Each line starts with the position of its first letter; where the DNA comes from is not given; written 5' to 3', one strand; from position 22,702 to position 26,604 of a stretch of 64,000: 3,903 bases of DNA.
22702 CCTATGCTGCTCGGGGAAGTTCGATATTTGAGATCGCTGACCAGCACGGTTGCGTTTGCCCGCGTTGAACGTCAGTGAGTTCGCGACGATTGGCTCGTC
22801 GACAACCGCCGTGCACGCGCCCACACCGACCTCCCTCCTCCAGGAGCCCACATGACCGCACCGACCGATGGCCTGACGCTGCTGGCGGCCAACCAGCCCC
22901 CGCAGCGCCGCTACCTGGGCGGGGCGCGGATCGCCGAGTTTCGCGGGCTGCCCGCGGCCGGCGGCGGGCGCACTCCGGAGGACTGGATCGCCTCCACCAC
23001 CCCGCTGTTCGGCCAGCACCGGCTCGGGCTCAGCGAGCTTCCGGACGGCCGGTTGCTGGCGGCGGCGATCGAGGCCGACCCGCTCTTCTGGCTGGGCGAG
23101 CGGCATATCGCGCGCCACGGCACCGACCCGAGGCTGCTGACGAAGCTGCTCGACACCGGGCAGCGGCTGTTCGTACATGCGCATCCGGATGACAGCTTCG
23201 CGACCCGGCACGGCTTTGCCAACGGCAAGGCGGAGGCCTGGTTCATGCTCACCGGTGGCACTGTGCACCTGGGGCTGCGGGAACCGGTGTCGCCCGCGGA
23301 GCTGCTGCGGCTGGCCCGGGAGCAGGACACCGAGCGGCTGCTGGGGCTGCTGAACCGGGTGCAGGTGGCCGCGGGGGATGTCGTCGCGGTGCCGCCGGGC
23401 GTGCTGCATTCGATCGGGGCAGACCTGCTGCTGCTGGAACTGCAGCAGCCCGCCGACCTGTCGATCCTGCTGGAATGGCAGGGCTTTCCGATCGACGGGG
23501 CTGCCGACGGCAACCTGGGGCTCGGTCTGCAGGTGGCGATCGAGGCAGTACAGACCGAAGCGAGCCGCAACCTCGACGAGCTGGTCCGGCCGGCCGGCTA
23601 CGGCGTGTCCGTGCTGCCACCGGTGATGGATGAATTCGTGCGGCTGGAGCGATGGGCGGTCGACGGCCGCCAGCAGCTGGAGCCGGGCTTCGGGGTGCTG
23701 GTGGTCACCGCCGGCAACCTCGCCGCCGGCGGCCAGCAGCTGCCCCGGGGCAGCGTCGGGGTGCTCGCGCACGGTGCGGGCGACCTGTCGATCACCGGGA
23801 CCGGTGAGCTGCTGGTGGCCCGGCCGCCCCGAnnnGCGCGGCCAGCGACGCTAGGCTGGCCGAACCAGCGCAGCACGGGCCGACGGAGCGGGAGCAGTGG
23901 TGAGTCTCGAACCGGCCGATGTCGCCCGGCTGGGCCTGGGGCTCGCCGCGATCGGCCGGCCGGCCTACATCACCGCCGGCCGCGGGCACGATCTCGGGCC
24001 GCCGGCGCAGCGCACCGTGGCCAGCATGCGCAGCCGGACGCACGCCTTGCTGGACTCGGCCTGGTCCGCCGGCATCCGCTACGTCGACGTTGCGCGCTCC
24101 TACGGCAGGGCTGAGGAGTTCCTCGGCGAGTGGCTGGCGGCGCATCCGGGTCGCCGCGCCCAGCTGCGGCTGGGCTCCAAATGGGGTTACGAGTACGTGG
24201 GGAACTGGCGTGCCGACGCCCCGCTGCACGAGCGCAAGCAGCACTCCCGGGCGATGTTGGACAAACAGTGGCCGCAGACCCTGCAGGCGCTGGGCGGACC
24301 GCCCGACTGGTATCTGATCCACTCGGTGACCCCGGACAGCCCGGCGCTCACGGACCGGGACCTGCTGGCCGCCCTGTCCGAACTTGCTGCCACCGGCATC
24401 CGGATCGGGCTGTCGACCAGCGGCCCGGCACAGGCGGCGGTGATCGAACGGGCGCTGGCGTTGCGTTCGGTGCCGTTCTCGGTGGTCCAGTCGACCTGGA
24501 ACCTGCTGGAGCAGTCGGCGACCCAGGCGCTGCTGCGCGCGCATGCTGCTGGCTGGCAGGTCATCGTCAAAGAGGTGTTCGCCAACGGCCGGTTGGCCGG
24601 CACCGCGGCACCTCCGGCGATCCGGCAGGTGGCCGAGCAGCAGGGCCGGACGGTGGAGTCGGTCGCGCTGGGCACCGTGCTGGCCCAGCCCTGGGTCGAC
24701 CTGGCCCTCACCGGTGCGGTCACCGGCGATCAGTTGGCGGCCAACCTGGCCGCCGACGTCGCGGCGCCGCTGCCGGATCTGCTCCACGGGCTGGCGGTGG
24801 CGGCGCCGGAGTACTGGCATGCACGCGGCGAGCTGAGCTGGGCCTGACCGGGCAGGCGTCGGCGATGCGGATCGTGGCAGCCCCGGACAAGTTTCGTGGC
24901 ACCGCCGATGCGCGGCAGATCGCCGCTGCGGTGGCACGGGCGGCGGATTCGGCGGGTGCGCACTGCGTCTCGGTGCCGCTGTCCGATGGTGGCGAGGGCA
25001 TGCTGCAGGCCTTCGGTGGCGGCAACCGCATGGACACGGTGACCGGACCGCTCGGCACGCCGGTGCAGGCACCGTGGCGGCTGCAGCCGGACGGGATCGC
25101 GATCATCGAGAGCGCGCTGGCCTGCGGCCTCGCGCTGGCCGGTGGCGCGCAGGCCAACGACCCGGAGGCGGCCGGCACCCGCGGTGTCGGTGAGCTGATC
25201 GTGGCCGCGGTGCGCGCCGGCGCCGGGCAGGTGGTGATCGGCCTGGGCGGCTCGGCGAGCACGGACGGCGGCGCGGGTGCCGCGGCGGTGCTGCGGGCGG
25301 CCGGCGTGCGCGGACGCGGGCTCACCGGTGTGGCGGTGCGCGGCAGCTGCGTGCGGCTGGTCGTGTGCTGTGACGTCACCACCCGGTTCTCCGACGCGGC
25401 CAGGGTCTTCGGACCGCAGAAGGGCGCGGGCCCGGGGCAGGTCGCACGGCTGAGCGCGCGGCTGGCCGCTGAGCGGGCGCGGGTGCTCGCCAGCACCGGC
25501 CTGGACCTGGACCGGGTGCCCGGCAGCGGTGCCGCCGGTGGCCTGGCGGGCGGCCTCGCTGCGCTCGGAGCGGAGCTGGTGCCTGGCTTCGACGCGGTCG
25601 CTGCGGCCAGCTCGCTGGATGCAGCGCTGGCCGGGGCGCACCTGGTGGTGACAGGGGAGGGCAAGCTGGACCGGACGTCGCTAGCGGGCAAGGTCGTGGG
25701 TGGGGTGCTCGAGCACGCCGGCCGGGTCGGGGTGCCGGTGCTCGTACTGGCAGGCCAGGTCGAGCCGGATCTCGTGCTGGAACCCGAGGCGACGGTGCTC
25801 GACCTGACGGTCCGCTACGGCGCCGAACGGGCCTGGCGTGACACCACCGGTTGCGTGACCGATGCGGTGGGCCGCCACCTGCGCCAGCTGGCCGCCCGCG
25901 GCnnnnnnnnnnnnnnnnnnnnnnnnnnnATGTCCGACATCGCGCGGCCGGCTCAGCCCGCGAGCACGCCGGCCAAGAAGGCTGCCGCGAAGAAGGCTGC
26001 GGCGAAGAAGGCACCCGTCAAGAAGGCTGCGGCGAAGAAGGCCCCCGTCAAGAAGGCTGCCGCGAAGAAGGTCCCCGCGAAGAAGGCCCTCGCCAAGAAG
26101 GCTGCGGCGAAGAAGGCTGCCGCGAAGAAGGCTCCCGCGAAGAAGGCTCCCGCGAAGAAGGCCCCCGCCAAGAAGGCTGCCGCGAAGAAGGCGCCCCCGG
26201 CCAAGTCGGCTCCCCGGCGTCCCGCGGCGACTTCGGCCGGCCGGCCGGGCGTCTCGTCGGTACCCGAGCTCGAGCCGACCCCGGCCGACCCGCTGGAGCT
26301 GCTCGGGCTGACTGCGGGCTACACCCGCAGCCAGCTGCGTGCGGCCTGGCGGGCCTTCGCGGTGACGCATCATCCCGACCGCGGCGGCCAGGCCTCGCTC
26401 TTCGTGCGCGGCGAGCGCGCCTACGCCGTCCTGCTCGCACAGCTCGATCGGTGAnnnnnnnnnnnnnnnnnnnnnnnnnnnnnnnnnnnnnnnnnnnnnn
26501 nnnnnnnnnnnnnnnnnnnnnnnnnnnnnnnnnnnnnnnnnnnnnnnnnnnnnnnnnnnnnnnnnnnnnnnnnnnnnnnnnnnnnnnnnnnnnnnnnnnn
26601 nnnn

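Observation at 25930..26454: Histone-H1-like (xxKKA)15 region fused to a J-domain, heading crtI-crtB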

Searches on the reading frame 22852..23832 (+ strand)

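Call 37: search_protein_families(library=pfam, proteins=[window:22852-23832:+], max_evalue=0.001)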
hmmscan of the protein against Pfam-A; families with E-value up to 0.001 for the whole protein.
window:22852-23832:+ (327 aa): 0 families

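Call 46: search_protein_families(library=pfam, proteins=[window:22852-23832:+], max_evalue=0.01)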
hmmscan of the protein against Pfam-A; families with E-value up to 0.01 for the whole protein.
window:22852-23832:+ (327 aa): 0 families

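Call 52: search_protein_families(library=ncbifam, proteins=[window:22852-23832:+], max_evalue=0.001)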
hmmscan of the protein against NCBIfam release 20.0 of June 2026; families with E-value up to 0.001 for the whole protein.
window:22852-23832:+ (327 aa): 1 family
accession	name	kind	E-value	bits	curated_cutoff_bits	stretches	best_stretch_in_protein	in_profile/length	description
TIGR00218.1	manA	equivalog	1.1e-12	47.8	116.2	1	165-323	205-358/359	mannose-6-phosphate isomerase, class I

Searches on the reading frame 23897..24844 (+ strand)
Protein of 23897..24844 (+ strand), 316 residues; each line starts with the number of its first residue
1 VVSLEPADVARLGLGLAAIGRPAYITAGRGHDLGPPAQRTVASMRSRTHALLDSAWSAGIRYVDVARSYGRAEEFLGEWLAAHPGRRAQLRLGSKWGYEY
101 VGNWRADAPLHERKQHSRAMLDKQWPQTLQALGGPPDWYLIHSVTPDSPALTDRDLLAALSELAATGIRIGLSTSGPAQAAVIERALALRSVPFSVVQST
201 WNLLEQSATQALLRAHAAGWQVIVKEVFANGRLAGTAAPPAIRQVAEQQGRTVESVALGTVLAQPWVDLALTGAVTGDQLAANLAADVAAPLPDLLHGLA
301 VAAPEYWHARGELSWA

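Call 37: search_protein_families(library=pfam, proteins=[window:23897-24844:+], max_evalue=0.001)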
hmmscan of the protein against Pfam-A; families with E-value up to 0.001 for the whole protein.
window:23897-24844:+ (316 aa): 1 family
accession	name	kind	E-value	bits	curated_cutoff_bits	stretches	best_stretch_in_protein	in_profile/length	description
PF00248.27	Aldo_ket_red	-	3.5e-28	99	24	1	45-286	18-273/291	Aldo/keto reductase family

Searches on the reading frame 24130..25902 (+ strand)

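Call 6: search_protein_families(library=pfam, proteins=[window:24130-25902:+], max_evalue=1)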
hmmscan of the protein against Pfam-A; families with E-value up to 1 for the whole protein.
window:24130-25902:+ (591 aa): 1 family
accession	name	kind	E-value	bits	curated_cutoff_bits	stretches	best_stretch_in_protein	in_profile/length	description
PF02595.20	Gly_kinase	-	1.8e-73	248.1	23.3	1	248-547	1-327/372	Glycerate kinase family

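Call 7: search_protein_families(library=ncbifam, proteins=[window:24130-25902:+], max_evalue=1)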
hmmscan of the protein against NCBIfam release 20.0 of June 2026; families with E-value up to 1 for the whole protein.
window:24130-25902:+ (591 aa): 3 families
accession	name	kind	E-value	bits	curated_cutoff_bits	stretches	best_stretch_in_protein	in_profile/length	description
TIGR00045.1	TIGR00045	subfamily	1.7e-64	218.2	168.45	1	247-553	1-334/375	glycerate kinase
NF007668.0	PRK10342.1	equivalog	6.8e-47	160.3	686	1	246-548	1-330/381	glycerate 2-kinase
NF007401.0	PRK09932.1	equivalog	1.2e-38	133.3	625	1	246-543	1-325/381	glycerate 3-kinase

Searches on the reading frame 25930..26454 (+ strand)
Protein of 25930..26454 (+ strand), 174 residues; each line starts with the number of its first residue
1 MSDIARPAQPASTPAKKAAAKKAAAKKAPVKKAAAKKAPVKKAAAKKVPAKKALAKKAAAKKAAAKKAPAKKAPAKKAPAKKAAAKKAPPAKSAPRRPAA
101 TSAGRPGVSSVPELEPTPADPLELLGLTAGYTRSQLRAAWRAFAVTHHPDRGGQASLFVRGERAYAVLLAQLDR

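Call 6: search_protein_families(library=pfam, proteins=[window:25930-26451:+], max_evalue=1)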
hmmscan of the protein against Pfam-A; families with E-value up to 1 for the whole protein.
window:25930-26451:+ (174 aa): 3 families
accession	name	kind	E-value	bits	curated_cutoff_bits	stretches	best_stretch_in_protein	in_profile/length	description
PF07382.16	HC2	-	9.6e-18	65.4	40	1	12-119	68-183/194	Histone H1-like nucleoprotein HC2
PF02095.21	Extensin_1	-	2.6e-05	24.5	105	1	14-99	25-110/171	Extensin-like protein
PF00226.36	DnaJ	-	0.0003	21.3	27.8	1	123-168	4-53/63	DnaJ domain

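Call 7: search_protein_families(library=ncbifam, proteins=[window:25930-26451:+], max_evalue=1)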
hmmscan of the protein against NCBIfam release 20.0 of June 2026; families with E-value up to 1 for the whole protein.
window:25930-26451:+ (174 aa): 12 families
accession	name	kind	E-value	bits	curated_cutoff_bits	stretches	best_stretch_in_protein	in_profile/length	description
NF038053.1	hist_H1_lk_Burk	equivalog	6.5e-17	62.4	80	1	12-103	49-144/195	histone H1-like DNA-binding protein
NF050153.2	Rv3852_fam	equivalog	3.2e-09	37.4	100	2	6-60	11-65/145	Rv3852 family protein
NF038052.1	histone_lik_HC2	exception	6.5e-08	33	135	1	15-95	10-128/201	histone H1-like DNA-binding protein Hc2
NF011492.0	PRK14900.1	equivalog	0.00059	17.8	1783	2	45-105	972-1031/1044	valine--tRNA ligase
NF010885.0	PRK14292.1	equivalog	0.016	14.2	585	1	119-168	2-54/371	chaperone protein DnaJ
NF008035.0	PRK10767.1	subfamily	0.042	12.9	338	1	122-168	7-57/374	molecular chaperone DnaJ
TIGR02349.1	DnaJ_bact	equivalog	0.047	13.1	377.2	1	123-168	4-53/354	molecular chaperone DnaJ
NF011531.0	PRK14971.1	equivalog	0.12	11.1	685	1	16-145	375-511/614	DNA polymerase III subunit gamma/tau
NF004560.0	PRK05901.1-1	equivalog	0.23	10.5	711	1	15-95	31-111/516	RNA polymerase sigma factor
NF008975.0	PRK12323.1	equivalog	0.3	9.7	875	1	8-120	397-505/709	DNA polymerase III subunit gamma/tau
NF009611.0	PRK13108.1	equivalog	0.47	9.4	636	1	14-110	361-457/476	prolipoprotein diacylglyceryl transferase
NF005846.3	PRK07764.1-6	equivalog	0.92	8.5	625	1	8-140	417-554/628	DNA polymerase III subunit gamma and tau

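Call 8: find_related_loci(query=window:25930-26451:+, collection=genome_contigs, flank=5000)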
Query window:25930-26451:+ (174 aa) in genome_contigs; peptide patterns used: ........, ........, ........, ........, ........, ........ (x = any residue, [..] = any of these).
600 stretches matched a pattern (row limit reached: there are more); 2 encode a relative of the query (tblastn E <= 1e-3); 2 distinct loci.
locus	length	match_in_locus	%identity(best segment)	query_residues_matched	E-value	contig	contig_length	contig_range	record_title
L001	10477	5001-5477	47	11-105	3e-11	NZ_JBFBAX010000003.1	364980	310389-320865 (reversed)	Streptomyces sp. NPDC051207 NPDC051207_73_D4.ctg-0003, whole genome shotgun sequence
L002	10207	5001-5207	45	12-97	3e-6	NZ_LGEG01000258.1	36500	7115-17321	Streptomyces sp. NRRL F-6492 P446contig72.1, whole genome shotgun sequence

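Call 49: predict_structure(alignment_id=A2)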
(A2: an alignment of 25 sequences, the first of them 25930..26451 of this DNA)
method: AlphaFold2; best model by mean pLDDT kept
length: 174 residues; sequences in the alignment: 25
mean_pLDDT: 67.2   pTM: 0.39
mean pLDDT of the five models: 67.2, 66.0, 62.5, 61.4, 60.6
residues with pLDDT >= 90: 55; 70-90: 1; 50-70: 90; < 50: 28
segments of 3 or more residues with pLDDT < 50: 43-45, 53-55, 60-64, 82-84, 103-107
pLDDT, mean of each block of 10 residues (from residue 1): 56 54 58 56 52 51 51 52 52 55 50 64 95 98 97 95 97 93
secondary structure, 60 per line:
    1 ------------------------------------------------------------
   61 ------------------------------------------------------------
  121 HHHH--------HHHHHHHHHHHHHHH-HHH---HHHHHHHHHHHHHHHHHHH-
elements in order: H121-124 H133-147 H155-173

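Call 53: fold_search(model_id=the predicted structure, library=pdb)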
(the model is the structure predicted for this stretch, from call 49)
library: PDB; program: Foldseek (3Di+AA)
matches with E <= 10: 98; with E <= 0.001: 0
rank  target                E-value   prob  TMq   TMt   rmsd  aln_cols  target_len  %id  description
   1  2guz_A                1.1e-02  1.00  0.29  0.68   1.1        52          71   29  Structure of the Tim14-Tim16 complex of the mitochondrial protein import motor (released 2006-10-03)
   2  2ctp_MODEL_1_A        1.2e-02  1.00  0.27  0.58   8.5        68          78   31  Solution structure of J-domain from human DnaJ subfamily B menber 12 (released 2005-11-24)
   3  2cug_MODEL_1_A        1.7e-02  1.00  0.27  0.51   6.9        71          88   24  Solution structure of the J domain of the pseudo DnaJ protein, mouse hypothetical mKIAA0962 (released 2005-11-26)
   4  6jmg_A                2.0e-02  1.00  0.30  0.20   1.5        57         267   32  Crystal structure of xRbj (released 2020-03-11)
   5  4rwu                  2.5e-02  1.00  0.27  0.56   1.1        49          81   26  J-domain of Sis1 protein, Hsp40 co-chaperone from Saccharomyces cerevisiae (released 2014-12-17)
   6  2m6y_MODEL_1_A        3.1e-02  1.00  0.26  0.57   1.4        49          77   31  The solution structure of the J-domain of human DnaJA1 (released 2013-06-26)
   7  8j9h_E6               3.3e-02  1.00  0.27  0.15   0.7        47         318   36  Cryo-EM structure of Euglena gracilis respiratory complex I, deactive state (released 2024-02-28)
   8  6jmg_B                3.5e-02  1.00  0.31  0.20   1.5        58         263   31  Crystal structure of xRbj (released 2020-03-11)
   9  8eod_MODEL_1_A        3.8e-02  1.00  0.25  0.49   2.0        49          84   26  EEVD:Sis1-81 (J domain) bound conformation (released 2023-10-18)
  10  2ctw_MODEL_1_A        3.8e-02  1.00  0.27  0.42  13.3        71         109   24  Solution structure of J-domain from mouse DnaJ subfamily C menber 5 (released 2005-11-24)
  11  2och                  4.1e-02  1.00  0.28  0.69   1.7        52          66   29  J-domain of dnj-12 from Caenorhabditis elegans (released 2007-01-23)
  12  8fe2_A                4.1e-02  1.00  0.27  0.12   1.7        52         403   31  Structure of J-PKAc chimera complexed with Aplithianine A (released 2023-10-18)
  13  2lo1_MODEL_1_A        4.6e-02  1.00  0.27  0.62   1.4        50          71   30  NMR structure of the protein BC008182, a DNAJ-like domain from Homo sapiens (released 2012-02-15)
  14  2qsa                  5.6e-02  0.97  0.21  0.32   4.7        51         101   25  Crystal structure of J-domain of DnaJ homolog dnj-2 precursor from C.elegans. (released 2007-08-14)
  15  2yua_MODEL_1_A        6.0e-02  0.99  0.26  0.44  10.1        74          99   30  Solution structure of the DnaJ domain from human Williams-Beuren syndrome chromosome region 18 protein (released 2007-10-09)
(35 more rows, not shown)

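Call 71: list_cluster_members(proteins=[window:25930-26451:+])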
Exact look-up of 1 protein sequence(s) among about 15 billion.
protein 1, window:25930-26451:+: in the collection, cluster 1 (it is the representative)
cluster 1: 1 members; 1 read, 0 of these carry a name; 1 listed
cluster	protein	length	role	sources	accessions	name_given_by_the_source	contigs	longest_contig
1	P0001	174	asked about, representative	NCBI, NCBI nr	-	-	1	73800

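Call 72: find_encoding_contigs(protein=window:25930-26454:+, flank=3000, max_places=4)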
Protein window:25930-26454:+ (174 aa): no gene with exactly this product is on record in the collection.

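Call 74: find_related_loci(query=A2, collection=metagenome_contigs, flank=4000)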
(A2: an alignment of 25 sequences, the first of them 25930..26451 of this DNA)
Query A2 (174 aa) in metagenome_contigs; peptide patterns used: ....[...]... (x = any residue, [..] = any of these).
599 stretches matched a pattern (row limit reached: there are more); 206 encode a relative of the query (tblastn E <= 1e-3); the best 80 are kept; 80 distinct loci.
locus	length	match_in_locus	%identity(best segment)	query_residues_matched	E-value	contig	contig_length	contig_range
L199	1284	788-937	44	120-169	1e-9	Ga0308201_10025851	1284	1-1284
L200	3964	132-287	46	117-168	4e-9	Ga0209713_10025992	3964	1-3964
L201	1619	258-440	42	107-168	3e-9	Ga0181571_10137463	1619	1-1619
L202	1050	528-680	47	118-168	5e-9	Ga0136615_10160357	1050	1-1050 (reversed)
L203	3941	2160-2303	50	123-170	8e-9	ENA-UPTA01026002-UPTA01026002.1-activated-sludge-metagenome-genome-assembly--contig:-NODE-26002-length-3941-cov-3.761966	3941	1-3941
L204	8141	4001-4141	45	124-170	1e-8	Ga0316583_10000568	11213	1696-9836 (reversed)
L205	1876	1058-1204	49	120-168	2e-8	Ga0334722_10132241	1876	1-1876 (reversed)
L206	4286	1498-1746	33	77-171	5e-8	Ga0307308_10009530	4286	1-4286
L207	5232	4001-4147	41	120-168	6e-8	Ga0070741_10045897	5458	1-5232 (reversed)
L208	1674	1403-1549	37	120-168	7e-8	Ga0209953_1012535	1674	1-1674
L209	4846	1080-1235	40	118-169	8e-8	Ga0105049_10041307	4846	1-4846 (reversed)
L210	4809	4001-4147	47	120-168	8e-8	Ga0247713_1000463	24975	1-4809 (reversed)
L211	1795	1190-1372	39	111-169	7e-8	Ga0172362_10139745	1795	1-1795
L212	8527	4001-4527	38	108-168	2e-7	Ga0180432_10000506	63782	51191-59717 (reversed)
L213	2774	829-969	45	119-165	1e-7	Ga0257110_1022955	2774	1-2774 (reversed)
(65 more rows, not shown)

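Call 79: search_protein_families(library=phrogs, proteins=[window:25930-26451:+], max_evalue=0.01)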
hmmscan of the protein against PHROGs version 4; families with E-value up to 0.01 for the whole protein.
window:25930-26451:+ (174 aa): 1 family
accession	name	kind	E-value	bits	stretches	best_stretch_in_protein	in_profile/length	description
phrog_13942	-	unknown function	6.3e-06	26.7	1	119-168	15-64/336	-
